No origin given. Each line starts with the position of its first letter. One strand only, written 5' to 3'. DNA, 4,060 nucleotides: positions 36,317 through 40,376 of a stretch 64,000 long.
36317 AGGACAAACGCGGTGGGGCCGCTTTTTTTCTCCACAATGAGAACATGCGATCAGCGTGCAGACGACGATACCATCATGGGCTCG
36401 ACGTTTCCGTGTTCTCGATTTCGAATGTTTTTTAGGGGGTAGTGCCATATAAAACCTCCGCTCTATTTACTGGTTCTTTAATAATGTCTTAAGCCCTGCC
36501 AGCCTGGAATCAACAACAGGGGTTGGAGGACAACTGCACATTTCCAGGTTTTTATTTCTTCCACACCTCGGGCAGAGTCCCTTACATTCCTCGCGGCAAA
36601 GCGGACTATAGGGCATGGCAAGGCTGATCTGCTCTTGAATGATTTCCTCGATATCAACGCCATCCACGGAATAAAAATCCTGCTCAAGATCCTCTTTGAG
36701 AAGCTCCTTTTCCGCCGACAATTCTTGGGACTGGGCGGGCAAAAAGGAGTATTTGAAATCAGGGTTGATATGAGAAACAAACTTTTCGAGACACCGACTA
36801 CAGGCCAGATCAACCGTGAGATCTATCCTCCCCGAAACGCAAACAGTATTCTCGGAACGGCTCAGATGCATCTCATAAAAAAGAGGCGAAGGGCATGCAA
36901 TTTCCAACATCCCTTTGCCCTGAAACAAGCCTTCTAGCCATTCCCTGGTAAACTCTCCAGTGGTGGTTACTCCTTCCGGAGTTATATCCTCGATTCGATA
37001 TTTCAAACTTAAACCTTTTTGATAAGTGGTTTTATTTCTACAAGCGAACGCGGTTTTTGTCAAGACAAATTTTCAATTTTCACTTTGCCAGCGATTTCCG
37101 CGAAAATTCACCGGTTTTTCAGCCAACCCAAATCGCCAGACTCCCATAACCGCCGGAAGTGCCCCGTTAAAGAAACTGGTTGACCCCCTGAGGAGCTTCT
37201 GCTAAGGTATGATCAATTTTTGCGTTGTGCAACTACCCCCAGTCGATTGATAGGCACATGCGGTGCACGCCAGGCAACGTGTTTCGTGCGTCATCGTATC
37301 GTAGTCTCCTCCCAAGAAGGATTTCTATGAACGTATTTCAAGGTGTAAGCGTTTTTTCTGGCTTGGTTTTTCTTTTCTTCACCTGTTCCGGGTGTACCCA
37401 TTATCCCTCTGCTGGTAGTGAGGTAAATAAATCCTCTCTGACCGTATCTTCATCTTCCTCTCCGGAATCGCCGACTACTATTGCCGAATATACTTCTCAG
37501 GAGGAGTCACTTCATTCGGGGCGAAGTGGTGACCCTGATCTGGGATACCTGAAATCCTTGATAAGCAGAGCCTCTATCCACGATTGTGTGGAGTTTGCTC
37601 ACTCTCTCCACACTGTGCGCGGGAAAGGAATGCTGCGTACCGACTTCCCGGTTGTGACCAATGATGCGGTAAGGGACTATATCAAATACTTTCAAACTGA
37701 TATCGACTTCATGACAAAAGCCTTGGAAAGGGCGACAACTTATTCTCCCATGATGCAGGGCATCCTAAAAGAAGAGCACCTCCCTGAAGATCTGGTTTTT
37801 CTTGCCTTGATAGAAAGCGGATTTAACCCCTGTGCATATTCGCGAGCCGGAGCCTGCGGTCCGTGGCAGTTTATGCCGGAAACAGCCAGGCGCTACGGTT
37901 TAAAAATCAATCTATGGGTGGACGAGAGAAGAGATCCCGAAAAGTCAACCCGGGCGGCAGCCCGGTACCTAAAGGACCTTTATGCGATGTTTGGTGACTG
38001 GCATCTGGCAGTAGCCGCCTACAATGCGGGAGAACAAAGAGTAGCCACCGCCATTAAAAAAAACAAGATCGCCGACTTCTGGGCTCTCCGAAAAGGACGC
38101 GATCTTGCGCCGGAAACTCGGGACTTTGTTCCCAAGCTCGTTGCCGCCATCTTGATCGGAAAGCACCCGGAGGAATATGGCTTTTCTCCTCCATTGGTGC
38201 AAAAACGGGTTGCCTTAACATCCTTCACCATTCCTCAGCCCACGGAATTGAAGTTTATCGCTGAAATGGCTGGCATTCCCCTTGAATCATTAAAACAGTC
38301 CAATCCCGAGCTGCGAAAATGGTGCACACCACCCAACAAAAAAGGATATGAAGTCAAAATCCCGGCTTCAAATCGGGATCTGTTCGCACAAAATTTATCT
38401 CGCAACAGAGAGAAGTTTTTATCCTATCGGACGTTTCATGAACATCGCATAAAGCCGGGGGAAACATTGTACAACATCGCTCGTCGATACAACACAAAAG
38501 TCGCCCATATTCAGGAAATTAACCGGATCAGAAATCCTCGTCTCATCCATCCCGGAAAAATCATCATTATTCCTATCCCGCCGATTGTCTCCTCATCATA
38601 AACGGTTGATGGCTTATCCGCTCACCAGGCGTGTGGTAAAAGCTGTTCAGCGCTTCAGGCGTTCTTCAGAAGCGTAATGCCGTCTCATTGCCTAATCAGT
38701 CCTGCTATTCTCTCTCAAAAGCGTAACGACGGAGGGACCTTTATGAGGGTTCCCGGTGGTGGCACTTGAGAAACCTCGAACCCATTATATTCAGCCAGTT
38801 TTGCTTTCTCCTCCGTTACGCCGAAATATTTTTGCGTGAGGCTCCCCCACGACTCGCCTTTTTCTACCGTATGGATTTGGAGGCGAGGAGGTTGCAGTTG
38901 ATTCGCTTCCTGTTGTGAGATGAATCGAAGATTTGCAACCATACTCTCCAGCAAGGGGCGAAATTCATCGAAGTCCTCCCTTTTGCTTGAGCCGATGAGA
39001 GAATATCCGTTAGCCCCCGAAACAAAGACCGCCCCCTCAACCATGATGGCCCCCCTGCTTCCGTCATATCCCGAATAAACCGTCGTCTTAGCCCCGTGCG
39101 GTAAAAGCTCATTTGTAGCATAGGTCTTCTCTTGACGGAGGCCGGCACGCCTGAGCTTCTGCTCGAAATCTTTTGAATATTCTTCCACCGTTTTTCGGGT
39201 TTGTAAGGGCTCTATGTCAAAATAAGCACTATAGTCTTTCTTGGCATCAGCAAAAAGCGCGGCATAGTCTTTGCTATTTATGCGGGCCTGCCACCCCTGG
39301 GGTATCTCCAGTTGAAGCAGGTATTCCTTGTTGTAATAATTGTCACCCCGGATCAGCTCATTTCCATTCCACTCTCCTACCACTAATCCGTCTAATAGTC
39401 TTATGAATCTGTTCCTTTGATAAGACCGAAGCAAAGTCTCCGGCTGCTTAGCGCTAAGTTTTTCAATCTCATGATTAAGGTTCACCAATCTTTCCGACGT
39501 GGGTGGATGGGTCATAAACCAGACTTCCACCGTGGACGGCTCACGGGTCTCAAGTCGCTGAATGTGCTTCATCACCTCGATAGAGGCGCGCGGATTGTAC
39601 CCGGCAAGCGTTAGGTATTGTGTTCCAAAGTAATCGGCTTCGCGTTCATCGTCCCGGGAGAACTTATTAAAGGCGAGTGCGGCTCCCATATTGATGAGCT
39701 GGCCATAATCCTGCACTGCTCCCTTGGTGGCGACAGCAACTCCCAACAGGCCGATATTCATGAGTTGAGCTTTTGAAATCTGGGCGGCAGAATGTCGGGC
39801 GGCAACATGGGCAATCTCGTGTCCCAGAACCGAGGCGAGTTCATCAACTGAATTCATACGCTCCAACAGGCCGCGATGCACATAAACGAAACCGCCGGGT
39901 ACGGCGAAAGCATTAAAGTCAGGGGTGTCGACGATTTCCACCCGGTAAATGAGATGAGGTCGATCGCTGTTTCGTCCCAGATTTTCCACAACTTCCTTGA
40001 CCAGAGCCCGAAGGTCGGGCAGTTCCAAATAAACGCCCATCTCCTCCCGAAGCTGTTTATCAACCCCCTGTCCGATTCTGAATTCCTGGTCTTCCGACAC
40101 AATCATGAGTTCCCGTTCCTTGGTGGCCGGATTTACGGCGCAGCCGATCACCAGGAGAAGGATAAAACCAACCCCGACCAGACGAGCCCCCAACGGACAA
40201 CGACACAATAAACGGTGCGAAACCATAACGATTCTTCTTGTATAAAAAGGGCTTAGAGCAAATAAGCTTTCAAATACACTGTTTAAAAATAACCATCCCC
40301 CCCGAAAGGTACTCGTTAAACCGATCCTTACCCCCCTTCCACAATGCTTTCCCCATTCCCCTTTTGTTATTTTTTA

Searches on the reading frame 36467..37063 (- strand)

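Call 36: search_protein_families(library=pfam, proteins=[window:36467-37063:-], max_evalue=0.00001)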
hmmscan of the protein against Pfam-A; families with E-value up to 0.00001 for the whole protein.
window:36467-37063:- (198 aa): 1 family
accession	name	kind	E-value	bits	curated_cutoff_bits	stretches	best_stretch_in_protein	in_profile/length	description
PF02620.22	YceD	-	2.1e-27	95.9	33.2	1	76-194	1-118/119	Large ribosomal RNA subunit accumulation protein YceD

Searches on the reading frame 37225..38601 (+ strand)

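Call 36: search_protein_families(library=pfam, proteins=[window:37225-38601:+], max_evalue=0.00001)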
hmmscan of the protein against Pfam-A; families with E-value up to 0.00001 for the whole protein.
window:37225-38601:+ (458 aa): 2 families
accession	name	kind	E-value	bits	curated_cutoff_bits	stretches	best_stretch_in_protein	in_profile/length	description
PF01464.25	SLT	-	1.2e-31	109.1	21.3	1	181-286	8-114/117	Transglycosylase SLT domain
PF01476.26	LysM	-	1.3e-14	54.3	20.9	1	407-450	1-43/43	LysM domain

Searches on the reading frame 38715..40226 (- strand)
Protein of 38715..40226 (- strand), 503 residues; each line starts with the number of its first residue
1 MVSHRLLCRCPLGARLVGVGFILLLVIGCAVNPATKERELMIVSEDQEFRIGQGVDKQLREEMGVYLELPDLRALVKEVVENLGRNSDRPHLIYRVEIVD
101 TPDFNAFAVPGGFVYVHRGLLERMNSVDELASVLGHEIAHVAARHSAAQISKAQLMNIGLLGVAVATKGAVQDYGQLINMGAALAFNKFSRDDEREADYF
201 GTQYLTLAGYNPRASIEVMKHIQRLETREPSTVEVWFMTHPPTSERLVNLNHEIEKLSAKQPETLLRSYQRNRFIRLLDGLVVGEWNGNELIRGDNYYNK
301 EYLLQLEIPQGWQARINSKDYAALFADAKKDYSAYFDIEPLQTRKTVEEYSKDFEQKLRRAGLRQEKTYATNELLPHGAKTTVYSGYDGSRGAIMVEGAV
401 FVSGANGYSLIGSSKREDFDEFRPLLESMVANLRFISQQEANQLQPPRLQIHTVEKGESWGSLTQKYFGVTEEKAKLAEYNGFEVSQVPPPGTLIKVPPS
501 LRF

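Call 36: search_protein_families(library=pfam, proteins=[window:38715-40226:-], max_evalue=0.00001)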
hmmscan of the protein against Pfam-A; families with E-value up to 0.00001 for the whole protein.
window:38715-40226:- (503 aa): 1 family
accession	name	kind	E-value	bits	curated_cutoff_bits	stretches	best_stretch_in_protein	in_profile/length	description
PF01435.24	Peptidase_M48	-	2e-36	126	20.3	1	75-253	6-185/186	Peptidase family M48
